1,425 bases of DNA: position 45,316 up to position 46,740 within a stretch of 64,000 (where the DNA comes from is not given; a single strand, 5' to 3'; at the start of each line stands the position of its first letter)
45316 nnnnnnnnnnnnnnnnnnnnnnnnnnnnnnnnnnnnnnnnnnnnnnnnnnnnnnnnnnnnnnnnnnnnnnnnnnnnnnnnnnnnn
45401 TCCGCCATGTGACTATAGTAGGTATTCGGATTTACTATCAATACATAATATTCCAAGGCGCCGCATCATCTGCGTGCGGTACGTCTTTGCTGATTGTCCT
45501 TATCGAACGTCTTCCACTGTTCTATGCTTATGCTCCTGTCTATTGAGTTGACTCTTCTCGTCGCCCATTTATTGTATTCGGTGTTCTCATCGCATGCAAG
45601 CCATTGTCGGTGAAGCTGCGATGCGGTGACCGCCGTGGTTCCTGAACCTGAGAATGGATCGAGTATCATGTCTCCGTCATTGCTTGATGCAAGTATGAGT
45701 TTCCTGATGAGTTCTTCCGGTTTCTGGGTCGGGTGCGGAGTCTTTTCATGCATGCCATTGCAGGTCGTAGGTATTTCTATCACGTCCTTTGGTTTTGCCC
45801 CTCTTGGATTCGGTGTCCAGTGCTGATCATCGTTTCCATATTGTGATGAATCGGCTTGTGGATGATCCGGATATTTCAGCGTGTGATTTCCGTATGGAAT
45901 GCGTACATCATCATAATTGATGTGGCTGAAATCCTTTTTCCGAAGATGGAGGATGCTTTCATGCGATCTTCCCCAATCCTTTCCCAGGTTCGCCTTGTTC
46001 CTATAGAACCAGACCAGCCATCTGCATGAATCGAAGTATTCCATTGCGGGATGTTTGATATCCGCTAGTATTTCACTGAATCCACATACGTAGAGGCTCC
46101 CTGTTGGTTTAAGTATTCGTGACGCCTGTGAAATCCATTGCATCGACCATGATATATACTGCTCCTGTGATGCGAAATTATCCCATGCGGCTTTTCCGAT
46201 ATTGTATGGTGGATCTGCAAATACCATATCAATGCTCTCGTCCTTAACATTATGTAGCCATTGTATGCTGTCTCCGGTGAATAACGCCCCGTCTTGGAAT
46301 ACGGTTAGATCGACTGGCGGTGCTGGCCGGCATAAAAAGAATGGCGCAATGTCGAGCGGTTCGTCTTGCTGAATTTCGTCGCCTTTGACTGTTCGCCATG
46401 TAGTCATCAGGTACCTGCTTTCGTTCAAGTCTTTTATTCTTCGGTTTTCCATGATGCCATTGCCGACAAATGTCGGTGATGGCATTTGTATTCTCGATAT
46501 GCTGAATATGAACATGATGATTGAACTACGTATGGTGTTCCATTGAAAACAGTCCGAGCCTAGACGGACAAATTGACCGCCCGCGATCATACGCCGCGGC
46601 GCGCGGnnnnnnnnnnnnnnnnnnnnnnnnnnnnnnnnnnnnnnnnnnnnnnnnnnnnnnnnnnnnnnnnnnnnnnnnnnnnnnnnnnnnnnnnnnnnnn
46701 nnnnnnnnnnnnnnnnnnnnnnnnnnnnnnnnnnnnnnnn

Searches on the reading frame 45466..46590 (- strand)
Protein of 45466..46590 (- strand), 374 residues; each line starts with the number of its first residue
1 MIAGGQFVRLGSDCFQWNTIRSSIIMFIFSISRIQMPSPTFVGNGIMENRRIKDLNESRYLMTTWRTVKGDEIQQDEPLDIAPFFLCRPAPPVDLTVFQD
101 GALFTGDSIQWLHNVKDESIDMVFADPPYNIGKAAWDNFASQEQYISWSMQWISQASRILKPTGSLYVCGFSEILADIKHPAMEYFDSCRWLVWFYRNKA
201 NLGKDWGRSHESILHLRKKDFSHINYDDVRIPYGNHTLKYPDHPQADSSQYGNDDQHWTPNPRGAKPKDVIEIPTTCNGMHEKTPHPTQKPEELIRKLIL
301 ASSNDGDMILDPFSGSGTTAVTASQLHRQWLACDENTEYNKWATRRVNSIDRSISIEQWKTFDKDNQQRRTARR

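Call 42: search_protein_families(library=pfam, proteins=[window:45466-46590:-], max_evalue=0.001)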
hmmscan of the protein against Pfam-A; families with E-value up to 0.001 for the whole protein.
window:45466-46590:- (374 aa): 4 families
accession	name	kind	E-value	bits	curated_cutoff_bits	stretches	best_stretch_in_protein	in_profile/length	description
PF01555.25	N6_N4_Mtase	-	8.7e-47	160.3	26.7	1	120-342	1-218/221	DNA methylase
PF01170.24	UPF0020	-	1.4e-05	25.4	22.3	1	300-332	23-55/197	RMKL-like, methyltransferase domain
PF03602.21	Cons_hypoth95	-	0.00058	20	24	0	108-134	101-128/182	Conserved hypothetical protein 95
PF02086.21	MethyltransfD12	-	0.00093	19.4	22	0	302-344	19-59/253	D12 class N6 adenine-specific DNA methyltransferase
